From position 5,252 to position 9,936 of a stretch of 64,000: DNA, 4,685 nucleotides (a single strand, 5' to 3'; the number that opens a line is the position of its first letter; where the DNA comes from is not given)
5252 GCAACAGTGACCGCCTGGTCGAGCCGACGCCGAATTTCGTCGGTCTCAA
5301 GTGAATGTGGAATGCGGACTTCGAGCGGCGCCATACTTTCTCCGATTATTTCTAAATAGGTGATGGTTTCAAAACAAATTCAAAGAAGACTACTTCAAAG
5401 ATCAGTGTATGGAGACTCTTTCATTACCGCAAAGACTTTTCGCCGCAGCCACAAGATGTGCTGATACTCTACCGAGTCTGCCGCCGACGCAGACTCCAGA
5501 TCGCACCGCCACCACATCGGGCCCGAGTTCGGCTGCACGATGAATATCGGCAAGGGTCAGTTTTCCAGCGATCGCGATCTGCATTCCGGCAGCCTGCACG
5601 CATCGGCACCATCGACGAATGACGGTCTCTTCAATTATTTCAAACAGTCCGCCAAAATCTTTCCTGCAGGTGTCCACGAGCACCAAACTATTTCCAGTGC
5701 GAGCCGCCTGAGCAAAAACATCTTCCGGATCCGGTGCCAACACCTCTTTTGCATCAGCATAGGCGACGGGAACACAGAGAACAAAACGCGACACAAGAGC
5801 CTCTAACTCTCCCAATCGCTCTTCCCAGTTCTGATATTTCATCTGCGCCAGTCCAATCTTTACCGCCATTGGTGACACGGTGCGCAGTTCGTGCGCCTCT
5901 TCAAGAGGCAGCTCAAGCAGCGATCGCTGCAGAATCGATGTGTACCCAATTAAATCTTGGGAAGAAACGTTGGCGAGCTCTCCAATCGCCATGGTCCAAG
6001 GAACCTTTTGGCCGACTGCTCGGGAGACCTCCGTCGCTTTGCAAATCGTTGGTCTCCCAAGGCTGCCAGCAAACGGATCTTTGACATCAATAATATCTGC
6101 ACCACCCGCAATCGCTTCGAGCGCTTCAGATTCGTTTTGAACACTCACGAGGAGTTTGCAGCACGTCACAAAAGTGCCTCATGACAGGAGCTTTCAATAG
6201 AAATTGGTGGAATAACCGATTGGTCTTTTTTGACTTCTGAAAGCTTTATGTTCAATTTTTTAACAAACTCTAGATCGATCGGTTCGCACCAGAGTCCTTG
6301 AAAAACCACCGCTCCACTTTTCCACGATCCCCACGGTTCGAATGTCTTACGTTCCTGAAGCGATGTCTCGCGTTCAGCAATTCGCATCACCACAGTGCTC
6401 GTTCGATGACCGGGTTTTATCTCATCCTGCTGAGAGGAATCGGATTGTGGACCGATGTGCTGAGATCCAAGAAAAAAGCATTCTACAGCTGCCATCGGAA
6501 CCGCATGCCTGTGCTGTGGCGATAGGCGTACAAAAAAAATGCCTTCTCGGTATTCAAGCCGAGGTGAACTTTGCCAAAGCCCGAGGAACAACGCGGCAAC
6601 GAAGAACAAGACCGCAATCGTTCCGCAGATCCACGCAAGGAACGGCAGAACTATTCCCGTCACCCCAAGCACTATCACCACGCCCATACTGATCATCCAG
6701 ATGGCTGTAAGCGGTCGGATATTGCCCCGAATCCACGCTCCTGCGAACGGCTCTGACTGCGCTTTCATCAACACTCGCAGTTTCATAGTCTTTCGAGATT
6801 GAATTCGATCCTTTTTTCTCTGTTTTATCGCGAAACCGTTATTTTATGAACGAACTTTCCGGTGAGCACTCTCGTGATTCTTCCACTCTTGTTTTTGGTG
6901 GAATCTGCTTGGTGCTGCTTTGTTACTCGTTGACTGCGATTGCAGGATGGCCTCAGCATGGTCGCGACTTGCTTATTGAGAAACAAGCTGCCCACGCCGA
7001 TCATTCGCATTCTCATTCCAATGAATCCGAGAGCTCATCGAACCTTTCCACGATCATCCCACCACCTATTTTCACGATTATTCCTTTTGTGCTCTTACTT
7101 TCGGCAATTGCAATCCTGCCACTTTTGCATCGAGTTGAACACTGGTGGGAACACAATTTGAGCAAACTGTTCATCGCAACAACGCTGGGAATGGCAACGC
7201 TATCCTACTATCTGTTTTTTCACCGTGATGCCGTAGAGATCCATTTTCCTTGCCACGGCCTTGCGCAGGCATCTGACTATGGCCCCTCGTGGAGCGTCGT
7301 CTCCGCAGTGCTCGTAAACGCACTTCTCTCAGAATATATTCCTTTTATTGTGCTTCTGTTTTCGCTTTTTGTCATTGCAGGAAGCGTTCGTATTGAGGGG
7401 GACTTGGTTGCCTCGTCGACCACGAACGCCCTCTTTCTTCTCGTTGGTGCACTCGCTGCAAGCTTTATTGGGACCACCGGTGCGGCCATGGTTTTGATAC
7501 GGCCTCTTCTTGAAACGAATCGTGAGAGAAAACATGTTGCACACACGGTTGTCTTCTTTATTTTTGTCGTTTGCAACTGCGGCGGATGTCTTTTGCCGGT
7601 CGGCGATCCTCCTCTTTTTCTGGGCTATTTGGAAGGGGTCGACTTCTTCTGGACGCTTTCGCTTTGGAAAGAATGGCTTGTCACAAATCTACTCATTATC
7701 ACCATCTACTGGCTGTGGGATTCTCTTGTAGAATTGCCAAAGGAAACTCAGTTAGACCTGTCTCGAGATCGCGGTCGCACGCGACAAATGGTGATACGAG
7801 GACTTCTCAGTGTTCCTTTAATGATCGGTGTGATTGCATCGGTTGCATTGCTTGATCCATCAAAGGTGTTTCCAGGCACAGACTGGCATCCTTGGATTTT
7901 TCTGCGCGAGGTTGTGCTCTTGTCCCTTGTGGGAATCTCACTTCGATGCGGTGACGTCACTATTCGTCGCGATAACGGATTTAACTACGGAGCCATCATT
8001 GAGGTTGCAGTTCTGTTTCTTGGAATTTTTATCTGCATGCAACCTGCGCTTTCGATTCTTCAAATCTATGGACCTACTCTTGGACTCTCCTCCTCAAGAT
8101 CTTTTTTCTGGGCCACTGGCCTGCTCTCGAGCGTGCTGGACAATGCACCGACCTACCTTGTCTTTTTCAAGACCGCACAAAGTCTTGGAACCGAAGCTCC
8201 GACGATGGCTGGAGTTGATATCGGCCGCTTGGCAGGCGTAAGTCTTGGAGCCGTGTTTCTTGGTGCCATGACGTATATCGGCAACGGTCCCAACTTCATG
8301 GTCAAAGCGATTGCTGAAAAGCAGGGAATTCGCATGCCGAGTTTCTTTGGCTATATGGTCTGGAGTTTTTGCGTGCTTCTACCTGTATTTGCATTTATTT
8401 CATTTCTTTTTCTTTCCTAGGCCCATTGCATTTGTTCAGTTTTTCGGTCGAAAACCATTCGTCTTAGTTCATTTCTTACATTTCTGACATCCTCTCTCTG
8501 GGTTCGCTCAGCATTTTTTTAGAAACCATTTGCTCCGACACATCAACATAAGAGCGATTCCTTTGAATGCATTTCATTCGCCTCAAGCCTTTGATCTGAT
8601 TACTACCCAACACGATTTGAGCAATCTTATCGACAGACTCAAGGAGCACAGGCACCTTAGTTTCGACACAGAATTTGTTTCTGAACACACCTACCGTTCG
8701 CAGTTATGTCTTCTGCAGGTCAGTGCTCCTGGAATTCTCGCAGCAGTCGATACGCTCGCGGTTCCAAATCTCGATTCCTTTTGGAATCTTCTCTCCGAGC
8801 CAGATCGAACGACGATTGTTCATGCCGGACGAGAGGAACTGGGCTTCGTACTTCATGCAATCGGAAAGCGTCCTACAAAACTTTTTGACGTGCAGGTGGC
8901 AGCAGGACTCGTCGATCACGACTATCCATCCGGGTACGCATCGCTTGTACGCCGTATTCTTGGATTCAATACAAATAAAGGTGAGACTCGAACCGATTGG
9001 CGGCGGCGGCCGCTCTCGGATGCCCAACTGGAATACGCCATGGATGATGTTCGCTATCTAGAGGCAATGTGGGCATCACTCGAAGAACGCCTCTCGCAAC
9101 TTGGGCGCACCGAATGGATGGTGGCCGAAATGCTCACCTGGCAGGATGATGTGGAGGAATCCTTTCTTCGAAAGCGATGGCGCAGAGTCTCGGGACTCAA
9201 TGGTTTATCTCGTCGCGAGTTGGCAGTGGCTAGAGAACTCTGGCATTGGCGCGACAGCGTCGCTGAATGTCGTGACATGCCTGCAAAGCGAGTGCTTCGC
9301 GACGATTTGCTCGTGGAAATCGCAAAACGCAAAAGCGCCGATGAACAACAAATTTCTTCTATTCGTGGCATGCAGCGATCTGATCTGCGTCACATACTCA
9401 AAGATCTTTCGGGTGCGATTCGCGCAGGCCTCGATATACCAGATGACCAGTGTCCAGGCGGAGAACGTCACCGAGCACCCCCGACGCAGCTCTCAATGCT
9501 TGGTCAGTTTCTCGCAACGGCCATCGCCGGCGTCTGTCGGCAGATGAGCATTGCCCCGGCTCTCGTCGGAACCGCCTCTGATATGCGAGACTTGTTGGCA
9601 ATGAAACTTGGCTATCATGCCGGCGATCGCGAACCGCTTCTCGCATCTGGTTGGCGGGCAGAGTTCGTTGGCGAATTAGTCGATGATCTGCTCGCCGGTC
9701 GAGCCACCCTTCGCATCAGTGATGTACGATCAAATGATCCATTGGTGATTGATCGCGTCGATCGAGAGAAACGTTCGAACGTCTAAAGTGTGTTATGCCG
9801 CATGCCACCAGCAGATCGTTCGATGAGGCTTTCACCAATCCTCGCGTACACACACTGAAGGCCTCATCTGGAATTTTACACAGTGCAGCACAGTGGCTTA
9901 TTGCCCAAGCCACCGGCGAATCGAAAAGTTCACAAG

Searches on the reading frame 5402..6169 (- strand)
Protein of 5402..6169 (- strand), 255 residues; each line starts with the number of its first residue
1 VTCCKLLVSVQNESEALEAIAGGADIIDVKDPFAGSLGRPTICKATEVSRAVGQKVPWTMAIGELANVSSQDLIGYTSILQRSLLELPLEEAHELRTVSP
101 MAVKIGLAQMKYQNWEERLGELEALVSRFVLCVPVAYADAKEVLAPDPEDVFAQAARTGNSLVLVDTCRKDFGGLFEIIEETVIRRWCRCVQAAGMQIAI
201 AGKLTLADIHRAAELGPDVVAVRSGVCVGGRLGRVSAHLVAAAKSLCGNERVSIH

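Call 37: search_protein_families(library=pfam, proteins=[window:5402-6169:-], max_evalue=5)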
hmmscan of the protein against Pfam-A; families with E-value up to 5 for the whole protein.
window:5402-6169:- (255 aa): 2 families
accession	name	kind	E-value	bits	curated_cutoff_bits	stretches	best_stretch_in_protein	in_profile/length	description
PF04476.19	4HFCP_synth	-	5.8e-46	157.5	22.4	1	6-243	1-227/228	4-HFC-P synthase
PF01729.25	QRPTase_C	-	0.036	14.3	23.1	1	150-222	91-154/169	Quinolinate phosphoribosyl transferase, C-terminal domain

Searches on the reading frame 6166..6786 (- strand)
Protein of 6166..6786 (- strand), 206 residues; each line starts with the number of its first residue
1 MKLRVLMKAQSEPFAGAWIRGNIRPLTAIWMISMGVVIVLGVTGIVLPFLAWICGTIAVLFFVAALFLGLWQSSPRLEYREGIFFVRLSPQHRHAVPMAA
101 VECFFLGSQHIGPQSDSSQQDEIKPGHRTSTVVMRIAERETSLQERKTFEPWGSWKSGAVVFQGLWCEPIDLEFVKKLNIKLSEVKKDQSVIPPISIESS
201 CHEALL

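Call 37: search_protein_families(library=pfam, proteins=[window:6166-6786:-], max_evalue=5)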
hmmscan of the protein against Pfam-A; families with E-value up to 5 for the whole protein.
window:6166-6786:- (206 aa): 3 families
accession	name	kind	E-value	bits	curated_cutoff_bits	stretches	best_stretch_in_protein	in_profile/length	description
PF19529.4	DUF6057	-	0.22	10.8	29.8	1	39-85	147-193/569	Family of unknown function (DUF6057)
PF07254.17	Cpta_toxin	-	0.37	11.4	27.3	1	31-85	12-69/133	Membrane-bound toxin component of toxin-antitoxin system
PF05858.17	BIV_Env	-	3.9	6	20.8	1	17-79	41-98/548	Bovine immunodeficiency virus surface protein (SU)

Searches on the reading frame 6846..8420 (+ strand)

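Call 24: search_protein_families(library=pfam, proteins=[window:6846-8420:+], max_evalue=0.001)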
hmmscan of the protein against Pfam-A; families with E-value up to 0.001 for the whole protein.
window:6846-8420:+ (524 aa): 2 families
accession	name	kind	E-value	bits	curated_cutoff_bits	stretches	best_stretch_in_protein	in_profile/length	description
PF16980.11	CitMHS_2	-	3.7e-140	468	25.7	1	75-523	6-448/448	Putative citrate transport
PF03600.22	CitMHS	-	2.3e-06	27.4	31.9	2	186-449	66-319/336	Citrate transporter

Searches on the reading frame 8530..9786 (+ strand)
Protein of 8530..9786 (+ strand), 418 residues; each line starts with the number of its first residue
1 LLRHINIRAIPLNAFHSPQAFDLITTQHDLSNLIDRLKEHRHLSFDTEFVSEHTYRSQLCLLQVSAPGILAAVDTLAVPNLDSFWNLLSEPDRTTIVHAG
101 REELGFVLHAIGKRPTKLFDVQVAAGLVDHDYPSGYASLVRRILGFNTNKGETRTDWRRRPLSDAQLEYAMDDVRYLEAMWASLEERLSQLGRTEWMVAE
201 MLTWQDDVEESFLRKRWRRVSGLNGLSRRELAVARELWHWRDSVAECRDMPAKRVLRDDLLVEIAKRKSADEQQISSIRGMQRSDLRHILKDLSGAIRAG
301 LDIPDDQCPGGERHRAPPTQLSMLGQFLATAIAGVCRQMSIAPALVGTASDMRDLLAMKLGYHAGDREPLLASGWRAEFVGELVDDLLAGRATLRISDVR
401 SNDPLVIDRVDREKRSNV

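Call 24: search_protein_families(library=pfam, proteins=[window:8530-9786:+], max_evalue=0.001)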
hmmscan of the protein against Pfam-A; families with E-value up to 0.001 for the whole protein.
window:8530-9786:+ (418 aa): 2 families
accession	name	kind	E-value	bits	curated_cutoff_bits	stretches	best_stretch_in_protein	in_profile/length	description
PF01612.26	DNA_pol_A_exo1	-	1.5e-30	106.7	23.6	1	23-188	3-172/173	3'-5' exonuclease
PF00570.28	HRDC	-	8.3e-14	51.7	23.8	1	230-296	1-67/68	HRDC domain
